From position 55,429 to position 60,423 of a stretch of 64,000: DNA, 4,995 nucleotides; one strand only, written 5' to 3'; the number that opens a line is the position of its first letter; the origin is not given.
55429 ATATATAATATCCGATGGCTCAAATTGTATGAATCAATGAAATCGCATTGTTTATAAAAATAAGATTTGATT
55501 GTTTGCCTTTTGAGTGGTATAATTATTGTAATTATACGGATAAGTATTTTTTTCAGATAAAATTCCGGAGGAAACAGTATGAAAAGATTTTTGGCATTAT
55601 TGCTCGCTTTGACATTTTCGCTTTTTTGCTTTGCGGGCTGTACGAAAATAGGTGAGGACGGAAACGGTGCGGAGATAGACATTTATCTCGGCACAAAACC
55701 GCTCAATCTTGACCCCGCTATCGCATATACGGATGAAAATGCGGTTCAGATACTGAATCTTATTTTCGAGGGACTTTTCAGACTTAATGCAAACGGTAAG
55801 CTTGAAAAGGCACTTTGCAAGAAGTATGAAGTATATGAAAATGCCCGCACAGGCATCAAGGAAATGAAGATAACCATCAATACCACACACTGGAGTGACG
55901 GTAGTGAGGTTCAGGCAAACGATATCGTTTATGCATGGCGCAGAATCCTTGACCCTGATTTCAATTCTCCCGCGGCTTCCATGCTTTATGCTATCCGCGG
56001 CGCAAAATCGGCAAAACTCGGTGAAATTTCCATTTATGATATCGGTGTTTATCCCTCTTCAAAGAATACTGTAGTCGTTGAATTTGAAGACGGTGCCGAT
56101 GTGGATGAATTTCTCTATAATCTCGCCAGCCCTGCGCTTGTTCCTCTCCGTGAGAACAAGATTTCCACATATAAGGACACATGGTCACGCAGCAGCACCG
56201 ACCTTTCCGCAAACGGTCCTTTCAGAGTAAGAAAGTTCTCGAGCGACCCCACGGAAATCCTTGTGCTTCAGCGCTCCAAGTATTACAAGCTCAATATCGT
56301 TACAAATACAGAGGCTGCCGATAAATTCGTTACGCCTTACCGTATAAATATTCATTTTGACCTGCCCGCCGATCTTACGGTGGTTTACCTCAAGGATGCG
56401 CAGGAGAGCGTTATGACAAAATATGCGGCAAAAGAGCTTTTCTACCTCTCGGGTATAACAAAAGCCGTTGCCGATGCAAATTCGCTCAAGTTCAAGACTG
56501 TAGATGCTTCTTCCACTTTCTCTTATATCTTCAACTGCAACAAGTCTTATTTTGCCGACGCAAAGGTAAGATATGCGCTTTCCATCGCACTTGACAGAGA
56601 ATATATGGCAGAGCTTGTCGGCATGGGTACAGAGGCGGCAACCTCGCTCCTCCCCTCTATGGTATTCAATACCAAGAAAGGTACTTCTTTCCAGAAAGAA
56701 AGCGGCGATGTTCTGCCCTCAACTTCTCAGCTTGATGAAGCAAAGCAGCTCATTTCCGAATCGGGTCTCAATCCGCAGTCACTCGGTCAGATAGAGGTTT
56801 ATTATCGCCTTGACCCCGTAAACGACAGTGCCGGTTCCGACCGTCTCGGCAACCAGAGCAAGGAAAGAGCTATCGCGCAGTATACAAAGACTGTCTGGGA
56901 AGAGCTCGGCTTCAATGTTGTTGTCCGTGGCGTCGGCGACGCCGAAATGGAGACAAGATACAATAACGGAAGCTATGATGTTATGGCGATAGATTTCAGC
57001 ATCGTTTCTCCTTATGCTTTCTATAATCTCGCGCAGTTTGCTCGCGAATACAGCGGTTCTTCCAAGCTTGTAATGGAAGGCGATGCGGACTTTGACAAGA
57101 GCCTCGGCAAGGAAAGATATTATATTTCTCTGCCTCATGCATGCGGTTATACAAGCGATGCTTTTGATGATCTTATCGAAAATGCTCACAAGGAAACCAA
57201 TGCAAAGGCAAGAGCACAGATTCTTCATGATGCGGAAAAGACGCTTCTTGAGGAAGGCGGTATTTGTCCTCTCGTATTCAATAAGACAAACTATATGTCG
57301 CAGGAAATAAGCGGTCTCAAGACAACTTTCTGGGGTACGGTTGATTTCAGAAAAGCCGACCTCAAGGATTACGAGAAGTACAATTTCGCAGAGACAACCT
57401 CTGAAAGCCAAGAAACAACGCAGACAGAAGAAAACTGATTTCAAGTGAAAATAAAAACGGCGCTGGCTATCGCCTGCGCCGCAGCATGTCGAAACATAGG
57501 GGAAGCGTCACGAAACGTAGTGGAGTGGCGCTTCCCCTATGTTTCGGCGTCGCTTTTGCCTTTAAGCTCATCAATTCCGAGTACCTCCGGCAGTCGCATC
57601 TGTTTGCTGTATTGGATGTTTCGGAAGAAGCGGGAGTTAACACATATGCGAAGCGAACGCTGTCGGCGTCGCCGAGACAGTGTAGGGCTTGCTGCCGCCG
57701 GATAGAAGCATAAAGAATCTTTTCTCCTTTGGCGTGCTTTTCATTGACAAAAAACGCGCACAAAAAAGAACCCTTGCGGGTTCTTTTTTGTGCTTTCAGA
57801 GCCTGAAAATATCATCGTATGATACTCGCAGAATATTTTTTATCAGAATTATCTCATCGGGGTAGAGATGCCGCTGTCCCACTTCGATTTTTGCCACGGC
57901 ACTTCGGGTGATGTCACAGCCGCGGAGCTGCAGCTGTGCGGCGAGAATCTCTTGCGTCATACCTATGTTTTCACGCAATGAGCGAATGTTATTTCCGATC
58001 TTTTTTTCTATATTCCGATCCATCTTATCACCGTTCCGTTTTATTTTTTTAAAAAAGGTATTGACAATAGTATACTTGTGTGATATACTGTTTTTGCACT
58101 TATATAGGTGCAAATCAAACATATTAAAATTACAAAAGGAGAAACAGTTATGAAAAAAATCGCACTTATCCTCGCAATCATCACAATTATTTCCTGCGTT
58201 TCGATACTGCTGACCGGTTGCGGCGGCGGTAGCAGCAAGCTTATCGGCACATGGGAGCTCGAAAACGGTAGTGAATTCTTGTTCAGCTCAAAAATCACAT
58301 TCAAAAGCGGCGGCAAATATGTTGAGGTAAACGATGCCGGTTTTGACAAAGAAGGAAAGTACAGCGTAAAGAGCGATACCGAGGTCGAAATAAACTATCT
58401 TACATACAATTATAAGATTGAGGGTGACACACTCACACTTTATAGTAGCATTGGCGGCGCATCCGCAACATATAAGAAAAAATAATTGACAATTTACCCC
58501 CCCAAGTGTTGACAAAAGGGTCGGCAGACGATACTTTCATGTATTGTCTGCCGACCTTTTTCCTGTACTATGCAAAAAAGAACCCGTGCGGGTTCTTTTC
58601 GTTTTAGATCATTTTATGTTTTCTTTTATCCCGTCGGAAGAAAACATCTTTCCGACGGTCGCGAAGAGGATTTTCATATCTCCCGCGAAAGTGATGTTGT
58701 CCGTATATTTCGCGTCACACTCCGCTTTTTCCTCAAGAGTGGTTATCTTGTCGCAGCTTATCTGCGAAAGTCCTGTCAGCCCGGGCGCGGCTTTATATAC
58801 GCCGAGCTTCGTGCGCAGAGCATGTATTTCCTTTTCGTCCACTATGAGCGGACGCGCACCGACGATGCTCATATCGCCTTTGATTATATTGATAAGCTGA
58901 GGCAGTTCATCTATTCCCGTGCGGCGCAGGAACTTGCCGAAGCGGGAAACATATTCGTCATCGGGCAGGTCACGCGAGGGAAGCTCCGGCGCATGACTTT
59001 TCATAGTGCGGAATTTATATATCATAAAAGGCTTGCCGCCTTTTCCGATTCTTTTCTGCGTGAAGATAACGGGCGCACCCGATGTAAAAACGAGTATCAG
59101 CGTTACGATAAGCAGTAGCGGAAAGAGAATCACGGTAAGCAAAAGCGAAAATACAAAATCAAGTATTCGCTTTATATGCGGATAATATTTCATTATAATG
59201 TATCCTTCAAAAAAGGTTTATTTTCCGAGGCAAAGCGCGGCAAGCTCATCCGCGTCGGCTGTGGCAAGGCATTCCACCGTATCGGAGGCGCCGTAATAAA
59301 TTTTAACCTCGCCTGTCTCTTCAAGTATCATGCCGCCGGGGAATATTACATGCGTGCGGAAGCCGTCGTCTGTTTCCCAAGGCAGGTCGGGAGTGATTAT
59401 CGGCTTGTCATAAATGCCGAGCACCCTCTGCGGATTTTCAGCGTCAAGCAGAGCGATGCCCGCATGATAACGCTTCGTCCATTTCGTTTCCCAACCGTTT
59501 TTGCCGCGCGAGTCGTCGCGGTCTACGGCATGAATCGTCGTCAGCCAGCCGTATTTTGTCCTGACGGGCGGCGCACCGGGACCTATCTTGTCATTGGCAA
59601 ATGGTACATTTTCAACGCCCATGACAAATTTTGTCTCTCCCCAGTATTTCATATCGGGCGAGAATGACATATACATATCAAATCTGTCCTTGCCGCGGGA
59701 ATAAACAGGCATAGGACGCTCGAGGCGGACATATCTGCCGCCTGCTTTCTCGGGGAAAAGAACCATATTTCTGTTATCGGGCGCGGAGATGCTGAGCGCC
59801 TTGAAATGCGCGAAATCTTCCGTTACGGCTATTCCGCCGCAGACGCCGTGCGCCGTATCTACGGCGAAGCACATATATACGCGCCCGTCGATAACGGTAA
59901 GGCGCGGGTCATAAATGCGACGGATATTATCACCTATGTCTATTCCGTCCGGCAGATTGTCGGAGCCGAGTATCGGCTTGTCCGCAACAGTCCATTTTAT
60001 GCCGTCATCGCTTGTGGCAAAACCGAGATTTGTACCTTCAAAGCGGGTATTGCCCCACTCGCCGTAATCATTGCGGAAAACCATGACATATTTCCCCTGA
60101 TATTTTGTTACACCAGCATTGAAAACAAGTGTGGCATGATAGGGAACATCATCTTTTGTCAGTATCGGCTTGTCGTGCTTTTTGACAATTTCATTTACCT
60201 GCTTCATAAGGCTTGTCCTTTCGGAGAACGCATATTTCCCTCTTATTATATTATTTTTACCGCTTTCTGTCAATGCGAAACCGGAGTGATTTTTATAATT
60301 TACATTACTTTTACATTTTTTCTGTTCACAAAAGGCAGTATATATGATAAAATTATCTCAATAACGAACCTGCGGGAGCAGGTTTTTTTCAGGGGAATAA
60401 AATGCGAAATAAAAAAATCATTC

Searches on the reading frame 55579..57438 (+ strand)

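Call 15: search_protein_families(library=pfam, proteins=[window:55579-57438:+])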
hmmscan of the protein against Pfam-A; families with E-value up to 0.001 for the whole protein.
window:55579-57438:+ (619 aa): 1 family
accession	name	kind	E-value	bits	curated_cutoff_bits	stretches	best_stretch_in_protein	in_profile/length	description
PF00496.27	SBP_bac_5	-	1.9e-38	133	32.4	1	97-489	20-362/368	Bacterial extracellular solute-binding proteins, family 5 Middle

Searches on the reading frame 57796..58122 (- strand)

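Call 15: search_protein_families(library=pfam, proteins=[window:57796-58122:-])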
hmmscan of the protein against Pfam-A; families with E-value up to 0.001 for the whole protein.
window:57796-58122:- (108 aa): 2 families
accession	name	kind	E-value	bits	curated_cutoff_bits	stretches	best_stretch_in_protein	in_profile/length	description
PF01381.28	HTH_3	-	8.7e-07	29.3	23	1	46-104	1-54/55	Helix-turn-helix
PF12844.13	HTH_19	-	0.00028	21.1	30.2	1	43-105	1-58/64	Helix-turn-helix domain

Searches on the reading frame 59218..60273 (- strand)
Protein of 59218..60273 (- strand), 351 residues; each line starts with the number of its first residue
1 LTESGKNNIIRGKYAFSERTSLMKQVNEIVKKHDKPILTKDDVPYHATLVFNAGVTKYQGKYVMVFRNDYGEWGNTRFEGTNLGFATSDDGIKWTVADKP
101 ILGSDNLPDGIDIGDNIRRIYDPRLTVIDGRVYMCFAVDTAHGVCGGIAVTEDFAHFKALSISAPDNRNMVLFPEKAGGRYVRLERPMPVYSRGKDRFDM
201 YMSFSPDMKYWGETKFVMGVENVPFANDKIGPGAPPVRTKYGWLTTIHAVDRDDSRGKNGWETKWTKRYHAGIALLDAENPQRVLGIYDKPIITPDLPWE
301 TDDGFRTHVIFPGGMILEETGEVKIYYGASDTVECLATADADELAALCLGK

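Call 15: search_protein_families(library=pfam, proteins=[window:59218-60273:-])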
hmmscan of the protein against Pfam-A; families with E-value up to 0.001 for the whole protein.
window:59218-60273:- (351 aa): 1 family
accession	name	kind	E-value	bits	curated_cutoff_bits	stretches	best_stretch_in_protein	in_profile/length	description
PF04041.19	Glyco_hydro_130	-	2.9e-36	125.5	26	1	43-347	28-317/320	beta-1,4-mannooligosaccharide phosphorylase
